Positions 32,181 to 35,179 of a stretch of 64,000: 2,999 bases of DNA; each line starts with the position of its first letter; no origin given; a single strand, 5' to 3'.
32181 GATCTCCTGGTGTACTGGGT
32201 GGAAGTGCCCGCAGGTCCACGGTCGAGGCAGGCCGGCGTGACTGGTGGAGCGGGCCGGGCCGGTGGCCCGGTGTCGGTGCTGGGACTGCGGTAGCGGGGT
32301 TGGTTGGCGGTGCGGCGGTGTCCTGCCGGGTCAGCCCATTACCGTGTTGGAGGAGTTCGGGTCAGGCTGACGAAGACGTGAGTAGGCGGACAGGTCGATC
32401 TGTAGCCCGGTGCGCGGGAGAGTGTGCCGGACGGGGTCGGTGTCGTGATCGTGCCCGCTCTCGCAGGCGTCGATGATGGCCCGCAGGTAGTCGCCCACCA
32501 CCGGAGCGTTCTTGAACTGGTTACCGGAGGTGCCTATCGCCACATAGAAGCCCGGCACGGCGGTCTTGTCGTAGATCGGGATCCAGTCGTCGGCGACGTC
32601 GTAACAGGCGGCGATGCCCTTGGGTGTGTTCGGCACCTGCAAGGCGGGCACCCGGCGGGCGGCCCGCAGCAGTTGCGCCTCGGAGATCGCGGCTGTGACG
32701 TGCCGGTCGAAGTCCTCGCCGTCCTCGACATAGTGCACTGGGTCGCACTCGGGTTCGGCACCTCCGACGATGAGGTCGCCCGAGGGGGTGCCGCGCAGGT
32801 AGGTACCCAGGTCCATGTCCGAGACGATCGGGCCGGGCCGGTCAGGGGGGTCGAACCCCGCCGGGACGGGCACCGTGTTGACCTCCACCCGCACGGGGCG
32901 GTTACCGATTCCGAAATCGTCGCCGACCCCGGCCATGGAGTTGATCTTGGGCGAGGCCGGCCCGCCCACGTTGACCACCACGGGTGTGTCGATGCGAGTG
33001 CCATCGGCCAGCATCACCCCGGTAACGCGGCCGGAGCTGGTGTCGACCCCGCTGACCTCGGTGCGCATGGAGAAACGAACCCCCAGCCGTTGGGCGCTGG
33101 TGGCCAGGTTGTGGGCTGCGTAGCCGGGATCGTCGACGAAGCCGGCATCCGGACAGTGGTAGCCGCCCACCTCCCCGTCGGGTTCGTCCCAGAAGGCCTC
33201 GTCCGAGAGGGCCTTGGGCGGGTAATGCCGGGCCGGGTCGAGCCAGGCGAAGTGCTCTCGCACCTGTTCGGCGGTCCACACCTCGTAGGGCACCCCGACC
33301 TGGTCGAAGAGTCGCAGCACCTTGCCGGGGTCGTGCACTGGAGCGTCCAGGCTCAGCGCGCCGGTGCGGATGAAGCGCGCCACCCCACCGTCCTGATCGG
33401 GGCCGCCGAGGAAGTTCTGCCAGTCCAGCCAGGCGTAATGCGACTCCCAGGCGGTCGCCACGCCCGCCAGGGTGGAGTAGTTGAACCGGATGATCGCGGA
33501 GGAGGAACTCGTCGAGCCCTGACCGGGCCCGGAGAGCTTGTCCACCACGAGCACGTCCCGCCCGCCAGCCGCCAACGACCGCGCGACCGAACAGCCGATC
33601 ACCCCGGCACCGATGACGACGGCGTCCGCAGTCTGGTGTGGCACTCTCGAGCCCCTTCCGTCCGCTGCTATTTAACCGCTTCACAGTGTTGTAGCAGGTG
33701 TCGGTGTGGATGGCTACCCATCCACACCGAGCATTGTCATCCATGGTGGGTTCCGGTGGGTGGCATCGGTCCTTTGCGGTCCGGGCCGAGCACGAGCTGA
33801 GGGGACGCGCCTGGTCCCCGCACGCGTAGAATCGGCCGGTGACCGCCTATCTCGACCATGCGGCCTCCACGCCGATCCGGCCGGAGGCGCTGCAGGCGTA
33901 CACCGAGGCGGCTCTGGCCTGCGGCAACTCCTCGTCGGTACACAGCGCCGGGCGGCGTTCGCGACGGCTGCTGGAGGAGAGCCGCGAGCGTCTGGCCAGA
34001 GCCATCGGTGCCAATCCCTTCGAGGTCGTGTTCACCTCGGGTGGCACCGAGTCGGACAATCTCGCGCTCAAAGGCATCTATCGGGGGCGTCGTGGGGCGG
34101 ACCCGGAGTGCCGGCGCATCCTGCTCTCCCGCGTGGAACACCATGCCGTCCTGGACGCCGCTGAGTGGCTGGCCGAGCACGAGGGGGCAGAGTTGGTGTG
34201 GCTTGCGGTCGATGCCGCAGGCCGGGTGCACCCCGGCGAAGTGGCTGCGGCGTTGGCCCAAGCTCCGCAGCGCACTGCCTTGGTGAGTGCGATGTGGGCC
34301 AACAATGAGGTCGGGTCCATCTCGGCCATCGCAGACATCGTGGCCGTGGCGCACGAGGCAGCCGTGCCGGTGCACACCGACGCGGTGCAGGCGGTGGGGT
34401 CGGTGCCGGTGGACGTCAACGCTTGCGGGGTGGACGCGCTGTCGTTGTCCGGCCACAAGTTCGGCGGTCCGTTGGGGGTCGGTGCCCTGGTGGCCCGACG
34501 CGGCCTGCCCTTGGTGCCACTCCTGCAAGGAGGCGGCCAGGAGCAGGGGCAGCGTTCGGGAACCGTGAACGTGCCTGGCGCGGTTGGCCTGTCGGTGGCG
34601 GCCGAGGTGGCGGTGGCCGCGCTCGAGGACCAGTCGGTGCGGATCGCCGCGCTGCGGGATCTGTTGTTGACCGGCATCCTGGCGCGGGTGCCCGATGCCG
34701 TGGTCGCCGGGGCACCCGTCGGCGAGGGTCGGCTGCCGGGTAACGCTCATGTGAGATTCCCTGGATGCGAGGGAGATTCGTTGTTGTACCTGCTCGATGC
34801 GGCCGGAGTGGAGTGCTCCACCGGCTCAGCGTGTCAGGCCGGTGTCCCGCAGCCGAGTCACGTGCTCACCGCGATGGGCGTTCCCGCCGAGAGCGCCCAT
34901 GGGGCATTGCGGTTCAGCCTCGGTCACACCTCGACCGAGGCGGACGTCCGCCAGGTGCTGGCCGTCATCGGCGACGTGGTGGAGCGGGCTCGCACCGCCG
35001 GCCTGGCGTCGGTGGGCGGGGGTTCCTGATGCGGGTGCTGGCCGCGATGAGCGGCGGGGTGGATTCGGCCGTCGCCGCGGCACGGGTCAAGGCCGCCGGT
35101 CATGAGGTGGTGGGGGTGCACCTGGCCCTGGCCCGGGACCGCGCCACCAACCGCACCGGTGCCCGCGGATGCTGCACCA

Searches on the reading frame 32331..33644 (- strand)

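Call 56: search_protein_families(library=pfam, proteins=[window:32331-33644:-], max_evalue=0.00001)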
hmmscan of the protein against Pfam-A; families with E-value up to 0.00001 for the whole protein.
window:32331-33644:- (437 aa): 5 families
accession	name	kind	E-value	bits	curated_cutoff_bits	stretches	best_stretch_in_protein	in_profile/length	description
PF01266.30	DAO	-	1.2e-47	163.6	27.9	1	7-387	1-350/353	FAD dependent oxidoreductase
PF07992.20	Pyr_redox_2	-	1.5e-07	31.6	26.1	0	6-55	143-192/291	Pyridine nucleotide-disulphide oxidoreductase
PF00070.33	Pyr_redox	-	2.9e-07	31.4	22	0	8-55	2-49/82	Pyridine nucleotide-disulphide oxidoreductase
PF00890.30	FAD_binding_2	-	5.8e-06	26.2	20.4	0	7-214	1-184/414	FAD binding domain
PF13450.12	NAD_binding_8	-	8.2e-06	26.4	21.9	0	10-56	1-47/68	NAD(P)-binding Rossmann-like domain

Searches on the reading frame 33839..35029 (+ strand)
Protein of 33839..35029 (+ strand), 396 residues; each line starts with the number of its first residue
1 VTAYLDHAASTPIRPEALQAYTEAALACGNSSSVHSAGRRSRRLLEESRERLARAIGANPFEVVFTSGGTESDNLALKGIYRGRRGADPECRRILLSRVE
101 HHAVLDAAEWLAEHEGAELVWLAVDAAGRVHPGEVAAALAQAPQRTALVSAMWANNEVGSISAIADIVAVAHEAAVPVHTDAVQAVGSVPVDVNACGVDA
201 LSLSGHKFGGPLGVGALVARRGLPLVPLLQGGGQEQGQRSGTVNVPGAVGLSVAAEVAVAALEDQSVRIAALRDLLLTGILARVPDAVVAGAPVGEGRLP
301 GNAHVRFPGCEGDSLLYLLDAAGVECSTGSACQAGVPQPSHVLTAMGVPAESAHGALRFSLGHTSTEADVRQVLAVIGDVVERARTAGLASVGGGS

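Call 56: search_protein_families(library=pfam, proteins=[window:33839-35029:+], max_evalue=0.00001)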
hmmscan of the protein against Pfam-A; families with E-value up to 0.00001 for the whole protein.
window:33839-35029:+ (396 aa): 2 families
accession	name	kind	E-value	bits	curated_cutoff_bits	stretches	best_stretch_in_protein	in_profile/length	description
PF00266.25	Aminotran_5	-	1.7e-63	215.3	21.5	1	4-372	2-370/371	Aminotransferase class-V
PF01212.27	Beta_elim_lyase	-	1.9e-08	34.4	27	1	52-219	41-210/288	Beta-eliminating lyase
